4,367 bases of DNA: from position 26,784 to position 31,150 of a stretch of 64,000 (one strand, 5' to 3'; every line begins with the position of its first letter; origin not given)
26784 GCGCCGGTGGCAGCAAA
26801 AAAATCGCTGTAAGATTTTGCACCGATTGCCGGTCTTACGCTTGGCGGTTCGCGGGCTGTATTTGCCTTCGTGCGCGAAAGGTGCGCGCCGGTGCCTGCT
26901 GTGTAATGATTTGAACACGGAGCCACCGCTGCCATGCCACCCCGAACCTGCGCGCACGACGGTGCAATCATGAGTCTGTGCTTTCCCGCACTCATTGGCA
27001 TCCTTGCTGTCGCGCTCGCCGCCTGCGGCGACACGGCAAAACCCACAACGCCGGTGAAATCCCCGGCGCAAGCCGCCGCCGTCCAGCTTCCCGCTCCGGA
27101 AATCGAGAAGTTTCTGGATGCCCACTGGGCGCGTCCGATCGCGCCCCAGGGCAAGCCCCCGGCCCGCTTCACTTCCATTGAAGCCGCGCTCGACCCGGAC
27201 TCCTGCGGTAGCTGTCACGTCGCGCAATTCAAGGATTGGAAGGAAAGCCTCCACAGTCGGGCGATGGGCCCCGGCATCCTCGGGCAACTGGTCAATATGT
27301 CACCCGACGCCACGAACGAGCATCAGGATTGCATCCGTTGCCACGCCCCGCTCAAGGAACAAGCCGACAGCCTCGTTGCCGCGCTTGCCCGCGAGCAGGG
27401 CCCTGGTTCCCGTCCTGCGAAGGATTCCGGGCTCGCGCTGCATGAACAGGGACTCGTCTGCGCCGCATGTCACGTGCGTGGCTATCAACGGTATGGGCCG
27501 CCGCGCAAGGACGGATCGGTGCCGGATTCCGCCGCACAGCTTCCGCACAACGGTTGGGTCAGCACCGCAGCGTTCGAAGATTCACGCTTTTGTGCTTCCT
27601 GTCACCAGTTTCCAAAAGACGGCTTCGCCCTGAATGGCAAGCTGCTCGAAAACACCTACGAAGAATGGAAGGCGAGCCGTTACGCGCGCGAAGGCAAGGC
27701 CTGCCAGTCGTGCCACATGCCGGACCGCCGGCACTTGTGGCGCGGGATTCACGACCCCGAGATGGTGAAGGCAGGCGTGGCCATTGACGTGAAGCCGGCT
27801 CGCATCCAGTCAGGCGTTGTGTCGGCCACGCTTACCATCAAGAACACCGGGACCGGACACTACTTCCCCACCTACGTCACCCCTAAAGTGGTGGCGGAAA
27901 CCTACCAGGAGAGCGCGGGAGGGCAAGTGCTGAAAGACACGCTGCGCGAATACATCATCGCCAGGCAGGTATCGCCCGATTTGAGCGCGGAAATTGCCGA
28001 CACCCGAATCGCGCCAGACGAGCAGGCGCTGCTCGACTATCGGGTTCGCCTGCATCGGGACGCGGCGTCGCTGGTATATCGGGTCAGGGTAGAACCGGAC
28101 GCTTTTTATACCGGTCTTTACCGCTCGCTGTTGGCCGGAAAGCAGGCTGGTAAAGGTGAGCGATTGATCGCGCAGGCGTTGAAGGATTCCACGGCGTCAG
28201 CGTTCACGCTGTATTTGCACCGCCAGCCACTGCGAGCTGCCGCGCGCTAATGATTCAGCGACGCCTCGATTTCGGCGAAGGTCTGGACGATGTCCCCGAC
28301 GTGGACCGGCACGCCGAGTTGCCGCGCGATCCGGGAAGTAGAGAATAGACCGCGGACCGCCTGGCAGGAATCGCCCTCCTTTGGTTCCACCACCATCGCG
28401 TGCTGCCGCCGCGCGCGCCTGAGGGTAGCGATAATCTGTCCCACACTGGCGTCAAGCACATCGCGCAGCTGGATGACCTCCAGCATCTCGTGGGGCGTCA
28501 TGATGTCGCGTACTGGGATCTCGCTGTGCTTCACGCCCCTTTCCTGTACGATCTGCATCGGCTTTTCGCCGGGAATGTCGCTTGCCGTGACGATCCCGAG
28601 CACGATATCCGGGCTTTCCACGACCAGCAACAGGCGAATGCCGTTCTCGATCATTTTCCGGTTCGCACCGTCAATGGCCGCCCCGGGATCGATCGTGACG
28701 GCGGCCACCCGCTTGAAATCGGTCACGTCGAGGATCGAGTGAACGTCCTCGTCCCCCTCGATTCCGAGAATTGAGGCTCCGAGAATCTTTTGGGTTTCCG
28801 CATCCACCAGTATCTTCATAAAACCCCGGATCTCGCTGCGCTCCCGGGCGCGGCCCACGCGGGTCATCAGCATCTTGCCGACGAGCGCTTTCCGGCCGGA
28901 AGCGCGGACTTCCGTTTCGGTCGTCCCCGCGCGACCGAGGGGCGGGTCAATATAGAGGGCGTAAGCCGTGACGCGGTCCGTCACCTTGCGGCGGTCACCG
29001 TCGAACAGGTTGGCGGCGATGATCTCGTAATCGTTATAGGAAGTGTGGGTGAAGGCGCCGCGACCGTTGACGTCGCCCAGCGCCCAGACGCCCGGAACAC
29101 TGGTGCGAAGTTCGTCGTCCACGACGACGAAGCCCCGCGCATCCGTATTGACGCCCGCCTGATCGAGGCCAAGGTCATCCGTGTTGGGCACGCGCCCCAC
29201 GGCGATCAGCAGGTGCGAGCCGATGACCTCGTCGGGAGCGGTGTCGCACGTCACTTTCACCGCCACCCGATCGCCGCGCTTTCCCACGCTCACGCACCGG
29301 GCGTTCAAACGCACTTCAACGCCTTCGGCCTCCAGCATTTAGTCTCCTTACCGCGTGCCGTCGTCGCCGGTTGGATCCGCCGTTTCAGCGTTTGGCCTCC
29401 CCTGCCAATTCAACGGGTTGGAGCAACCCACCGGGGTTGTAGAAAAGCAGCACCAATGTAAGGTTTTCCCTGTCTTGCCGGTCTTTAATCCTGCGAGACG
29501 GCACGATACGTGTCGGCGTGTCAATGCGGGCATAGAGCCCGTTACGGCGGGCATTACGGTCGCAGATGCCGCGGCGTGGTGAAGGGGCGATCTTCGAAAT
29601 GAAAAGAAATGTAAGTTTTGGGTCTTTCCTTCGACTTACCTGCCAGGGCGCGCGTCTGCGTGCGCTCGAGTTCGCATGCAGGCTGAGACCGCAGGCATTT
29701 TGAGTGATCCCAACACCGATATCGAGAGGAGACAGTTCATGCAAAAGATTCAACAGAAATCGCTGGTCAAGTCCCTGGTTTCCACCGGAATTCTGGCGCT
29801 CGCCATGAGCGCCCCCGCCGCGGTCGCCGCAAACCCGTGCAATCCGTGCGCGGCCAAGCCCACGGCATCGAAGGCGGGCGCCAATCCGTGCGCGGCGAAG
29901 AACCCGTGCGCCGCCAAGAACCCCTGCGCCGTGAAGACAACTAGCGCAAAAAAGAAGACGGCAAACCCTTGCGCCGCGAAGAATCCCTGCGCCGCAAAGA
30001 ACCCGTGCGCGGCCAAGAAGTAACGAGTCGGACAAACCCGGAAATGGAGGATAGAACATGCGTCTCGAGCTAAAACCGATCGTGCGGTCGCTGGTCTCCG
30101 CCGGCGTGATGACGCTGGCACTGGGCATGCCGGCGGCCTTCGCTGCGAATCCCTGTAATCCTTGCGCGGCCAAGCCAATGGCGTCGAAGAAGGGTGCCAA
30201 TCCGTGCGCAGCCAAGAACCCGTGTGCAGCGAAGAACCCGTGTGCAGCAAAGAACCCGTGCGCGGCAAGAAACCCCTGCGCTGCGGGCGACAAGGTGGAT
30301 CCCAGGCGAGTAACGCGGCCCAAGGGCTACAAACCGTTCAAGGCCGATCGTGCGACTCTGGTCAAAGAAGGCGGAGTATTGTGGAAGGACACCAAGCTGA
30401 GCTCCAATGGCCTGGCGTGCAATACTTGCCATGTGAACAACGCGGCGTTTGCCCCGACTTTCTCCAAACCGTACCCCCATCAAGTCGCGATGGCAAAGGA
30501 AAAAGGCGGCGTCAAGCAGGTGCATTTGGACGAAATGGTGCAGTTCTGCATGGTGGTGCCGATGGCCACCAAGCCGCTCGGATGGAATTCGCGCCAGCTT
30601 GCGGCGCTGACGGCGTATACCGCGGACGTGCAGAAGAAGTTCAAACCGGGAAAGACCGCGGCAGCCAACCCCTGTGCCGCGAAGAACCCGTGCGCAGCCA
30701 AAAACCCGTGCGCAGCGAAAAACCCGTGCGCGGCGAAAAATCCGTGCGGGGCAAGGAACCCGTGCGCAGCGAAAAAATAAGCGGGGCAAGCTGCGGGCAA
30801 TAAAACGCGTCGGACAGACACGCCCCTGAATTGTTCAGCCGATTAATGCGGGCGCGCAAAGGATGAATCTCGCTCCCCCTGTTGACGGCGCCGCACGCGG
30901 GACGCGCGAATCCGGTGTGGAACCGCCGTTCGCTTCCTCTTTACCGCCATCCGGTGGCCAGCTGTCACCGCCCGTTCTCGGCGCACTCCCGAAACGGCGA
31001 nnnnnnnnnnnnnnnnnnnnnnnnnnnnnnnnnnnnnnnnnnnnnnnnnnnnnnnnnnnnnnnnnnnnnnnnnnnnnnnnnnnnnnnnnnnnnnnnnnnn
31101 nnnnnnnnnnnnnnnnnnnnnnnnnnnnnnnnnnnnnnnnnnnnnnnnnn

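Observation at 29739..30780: Tandem secreted proteins built from NPCAAK hexapeptide (18-bp) repeats, one embedding a c-type haem domain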

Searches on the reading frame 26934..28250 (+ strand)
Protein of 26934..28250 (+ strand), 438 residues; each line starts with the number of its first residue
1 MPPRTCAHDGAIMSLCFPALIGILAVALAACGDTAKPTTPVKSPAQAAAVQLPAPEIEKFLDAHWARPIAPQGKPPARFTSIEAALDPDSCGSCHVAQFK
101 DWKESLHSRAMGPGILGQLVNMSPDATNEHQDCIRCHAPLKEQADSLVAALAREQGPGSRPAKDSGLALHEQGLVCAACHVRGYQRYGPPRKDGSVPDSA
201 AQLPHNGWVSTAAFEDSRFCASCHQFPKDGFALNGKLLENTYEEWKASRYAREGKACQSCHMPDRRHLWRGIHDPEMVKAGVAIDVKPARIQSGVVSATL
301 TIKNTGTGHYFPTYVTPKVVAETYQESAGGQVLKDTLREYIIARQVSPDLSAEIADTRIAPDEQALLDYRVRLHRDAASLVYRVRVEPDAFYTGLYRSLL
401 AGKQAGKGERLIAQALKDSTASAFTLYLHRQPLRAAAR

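Call 9: search_protein_families(library=pfam, proteins=[window:26934-28250:+], max_evalue=0.001)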
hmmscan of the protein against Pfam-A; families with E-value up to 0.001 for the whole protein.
window:26934-28250:+ (438 aa): 4 families
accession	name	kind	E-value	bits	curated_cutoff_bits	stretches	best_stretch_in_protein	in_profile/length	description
PF22113.1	Mtrc-MtrF_II-IV_dom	-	3.9e-09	36.7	30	1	86-273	4-175/176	Outer membrane cytochrome MtrC/MtrF-like, domains II/IV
PF13435.11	Cytochrome_C554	-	2.2e-07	32.2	20.8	1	91-146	2-64/84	Cytochrome c554 and c-prime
PF14522.11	Cytochrome_C7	-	2.4e-05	24.5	24.8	0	172-261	12-66/67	Cytochrome c7 and related cytochrome c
PF02335.20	Cytochrom_C552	-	4.4e-05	23.1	24.1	1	129-266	124-256/438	Cytochrome c552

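Call 51: search_protein_families(library=ncbifam, proteins=[window:26934-28250:+], max_evalue=0.01)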
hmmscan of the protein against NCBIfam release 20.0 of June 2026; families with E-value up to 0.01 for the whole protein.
window:26934-28250:+ (438 aa): 7 families
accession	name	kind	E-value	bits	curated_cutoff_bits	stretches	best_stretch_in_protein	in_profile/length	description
NF040886.1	cyt_C_like_Sec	equivalog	3.9e-17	62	250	1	81-297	38-288/423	multiheme c-type cytochrome (seleno)protein ExtKL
TIGR03508.1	decahem_SO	subfamily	7.4e-05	22.3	192.2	0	218-270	3-50/258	DmsE family decaheme c-type cytochrome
TIGR03507.1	decahem_SO1788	subfamily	0.00014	20.5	209.3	0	175-263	578-662/672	OmcA/MtrC family decaheme c-type cytochrome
NF041198.1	UshA_like_PCGU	equivalog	0.00031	19.5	275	1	89-187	409-486/519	UshA-like (seleno)protein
TIGR03153.1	cytochr_NrfH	equivalog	0.0004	20.5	134.2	0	213-265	24-63/138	cytochrome c nitrite reductase small subunit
NF041028.1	decahem_GSU2203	exception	0.0036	16.6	325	0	89-225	37-156/317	GSU2203 family decaheme c-type cytochrome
NF008659.0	PRK11659.1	equivalog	0.0099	15.6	184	0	84-181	41-118/188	cytochrome c nitrite reductase pentaheme subunit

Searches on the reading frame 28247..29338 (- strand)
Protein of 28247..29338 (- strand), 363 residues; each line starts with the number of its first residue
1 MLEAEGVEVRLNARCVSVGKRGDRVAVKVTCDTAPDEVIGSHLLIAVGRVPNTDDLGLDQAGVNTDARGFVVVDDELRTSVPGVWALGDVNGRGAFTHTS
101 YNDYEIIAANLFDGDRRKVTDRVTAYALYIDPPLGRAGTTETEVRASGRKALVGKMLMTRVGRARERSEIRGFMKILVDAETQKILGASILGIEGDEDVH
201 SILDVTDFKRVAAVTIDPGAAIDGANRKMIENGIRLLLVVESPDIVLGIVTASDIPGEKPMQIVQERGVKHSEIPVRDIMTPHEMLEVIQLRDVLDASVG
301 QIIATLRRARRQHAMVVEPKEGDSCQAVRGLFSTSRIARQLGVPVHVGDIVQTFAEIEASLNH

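Call 9: search_protein_families(library=pfam, proteins=[window:28247-29338:-], max_evalue=0.001)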
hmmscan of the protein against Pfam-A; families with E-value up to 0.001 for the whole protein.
window:28247-29338:- (363 aa): 3 families
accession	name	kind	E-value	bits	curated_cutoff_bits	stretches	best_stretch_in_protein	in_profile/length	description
PF07992.20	Pyr_redox_2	-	7.7e-19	68.6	26.1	1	2-100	193-287/291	Pyridine nucleotide-disulphide oxidoreductase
PF02852.28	Pyr_redox_dim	-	6.7e-16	58.9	25.3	1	125-201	2-78/110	Pyridine nucleotide-disulphide oxidoreductase, dimerisation domain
PF00571.33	CBS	-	8.1e-06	26.5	24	1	213-255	9-51/57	CBS domain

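Call 51: search_protein_families(library=ncbifam, proteins=[window:28247-29338:-], max_evalue=0.01)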
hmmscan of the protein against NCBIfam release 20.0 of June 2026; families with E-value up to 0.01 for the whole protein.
window:28247-29338:- (363 aa): 45 families (the best 25 are shown)
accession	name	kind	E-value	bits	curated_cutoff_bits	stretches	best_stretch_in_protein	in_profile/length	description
NF004992.0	PRK06370.1-4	equivalog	2.8e-101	339.2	629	1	1-211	220-430/459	FAD-containing oxidoreductase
NF004990.0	PRK06370.1-1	equivalog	1.4e-96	323.9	842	1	1-208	220-427/459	FAD-containing oxidoreductase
NF040477.1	chlor_oxi_RclA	equivalog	1.8e-45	155.5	740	1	2-202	209-406/441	reactive chlorine resistance oxidoreductase RclA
NF041853.1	hythiocyan_redase_MerA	equivalog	1.3e-38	133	650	1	2-200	211-405/440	hypothiocyanous acid reductase MerA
TIGR02053.1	MerA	equivalog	3.1e-38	132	454.45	1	2-200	218-417/465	mercury(II) reductase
NF005572.0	PRK07251.1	equivalog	3.6e-37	128.1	537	1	2-200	208-403/438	FAD-containing oxidoreductase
TIGR01350.1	lipoamide_DH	equivalog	4.6e-37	127.8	408.8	1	2-201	221-419/461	dihydrolipoyl dehydrogenase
NF004947.0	PRK06292.2-5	equivalog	2.8e-36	125.4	592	1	7-223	224-444/474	dihydrolipoyl dehydrogenase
NF004946.0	PRK06292.2-4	subfamily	1.3e-33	116.5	634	1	4-197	240-430/487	dihydrolipoyl dehydrogenase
NF004991.0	PRK06370.1-3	subfamily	3.2e-33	115.1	620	1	2-199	253-450/509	FAD-containing oxidoreductase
NF005884.0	PRK07846.1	equivalog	2.3e-31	108.9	501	1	5-231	221-445/454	mycothione reductase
NF003585.0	PRK05249.1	equivalog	3.4e-31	108.4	465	1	2-200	227-421/464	Si-specific NAD(P)(+) transhydrogenase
TIGR03452.1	mycothione_red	equivalog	1.2e-28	100.2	635.65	1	7-231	224-446/452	mycothione reductase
NF005883.0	PRK07845.1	equivalog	4.9e-28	98.3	479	1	2-202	228-425/466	NAD(P)H-quinone dehydrogenase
TIGR01424.1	gluta_reduc_2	equivalog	9.5e-28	96.9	606.05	1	2-198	217-411/446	glutathione-disulfide reductase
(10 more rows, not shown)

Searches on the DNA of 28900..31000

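Call 102: search_rna_families(source=window, start=28900, end=31000, threshold=evalue, max_evalue=1)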
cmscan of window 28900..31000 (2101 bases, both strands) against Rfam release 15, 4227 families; matches with E-value up to 1: 1.
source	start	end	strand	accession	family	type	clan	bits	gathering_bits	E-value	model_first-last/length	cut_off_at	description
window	29371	29445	+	RF02147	MEG8_3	Gene; lncRNA;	-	19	40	0.079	1-66/66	no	Maternally expressed 8 exon 3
